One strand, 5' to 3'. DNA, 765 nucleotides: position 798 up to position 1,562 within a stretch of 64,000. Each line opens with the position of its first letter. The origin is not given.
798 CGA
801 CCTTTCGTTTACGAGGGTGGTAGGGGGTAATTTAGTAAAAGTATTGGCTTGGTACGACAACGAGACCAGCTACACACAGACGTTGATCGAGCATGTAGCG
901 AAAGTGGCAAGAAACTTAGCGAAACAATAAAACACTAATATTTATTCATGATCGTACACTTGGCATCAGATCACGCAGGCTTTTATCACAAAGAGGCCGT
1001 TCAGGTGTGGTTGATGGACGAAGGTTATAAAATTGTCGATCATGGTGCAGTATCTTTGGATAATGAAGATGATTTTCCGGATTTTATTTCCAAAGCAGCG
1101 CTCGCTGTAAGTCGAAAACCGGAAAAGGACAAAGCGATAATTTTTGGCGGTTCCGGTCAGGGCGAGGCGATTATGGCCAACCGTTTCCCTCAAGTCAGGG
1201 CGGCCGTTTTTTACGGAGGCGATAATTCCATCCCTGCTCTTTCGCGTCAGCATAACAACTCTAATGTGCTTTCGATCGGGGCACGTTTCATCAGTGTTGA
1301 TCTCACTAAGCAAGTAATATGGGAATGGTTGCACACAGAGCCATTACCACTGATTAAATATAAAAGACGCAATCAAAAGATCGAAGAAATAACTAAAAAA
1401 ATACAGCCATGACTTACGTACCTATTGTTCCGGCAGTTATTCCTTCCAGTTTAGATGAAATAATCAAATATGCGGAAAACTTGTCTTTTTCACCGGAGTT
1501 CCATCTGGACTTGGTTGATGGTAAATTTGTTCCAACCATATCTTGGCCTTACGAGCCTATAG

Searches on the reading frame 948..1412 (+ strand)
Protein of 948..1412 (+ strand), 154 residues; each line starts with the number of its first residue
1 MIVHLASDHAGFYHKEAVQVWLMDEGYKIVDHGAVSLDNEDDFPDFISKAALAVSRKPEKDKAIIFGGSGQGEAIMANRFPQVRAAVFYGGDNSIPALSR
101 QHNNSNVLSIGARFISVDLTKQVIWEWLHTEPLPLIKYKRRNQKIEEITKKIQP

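Call 84: find_encoding_contigs(protein=window:948-1412:+, flank=10000, max_places=2)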
Protein window:948-1412:+ (154 aa): 15 contigs read that carry it; 2 places shown.
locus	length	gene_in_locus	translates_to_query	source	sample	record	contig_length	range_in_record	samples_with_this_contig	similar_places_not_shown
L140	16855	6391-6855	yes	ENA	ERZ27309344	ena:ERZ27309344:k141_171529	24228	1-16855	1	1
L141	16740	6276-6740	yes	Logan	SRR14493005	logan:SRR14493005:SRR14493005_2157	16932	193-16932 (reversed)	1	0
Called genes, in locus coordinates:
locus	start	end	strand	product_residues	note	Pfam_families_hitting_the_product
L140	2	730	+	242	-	?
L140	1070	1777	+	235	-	-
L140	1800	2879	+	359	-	-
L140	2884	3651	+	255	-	-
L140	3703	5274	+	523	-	PF00041:fn3 (faint)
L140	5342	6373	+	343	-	PF00044:Gp_dh_N, PF02800:Gp_dh_C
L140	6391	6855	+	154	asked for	PF02502:LacAB_rpiB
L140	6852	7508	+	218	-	PF00834:Ribul_P_3_epim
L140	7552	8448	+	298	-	PF13292:DXP_synthase_N, PF00456:Transketolase_N, PF00676:E1_dh (weak)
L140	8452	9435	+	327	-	PF02779:Transket_pyr, PF02780:Transketolase_C, PF22613:Transketolase_C_1 (weak)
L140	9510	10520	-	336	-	PF00294:PfkB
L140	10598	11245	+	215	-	PF01386:Ribosomal_L25p, PF14693:Ribosomal_TL5_C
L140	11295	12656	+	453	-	-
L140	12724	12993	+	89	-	-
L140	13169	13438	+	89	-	PF01197:Ribosomal_L31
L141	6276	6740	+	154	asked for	PF02502:LacAB_rpiB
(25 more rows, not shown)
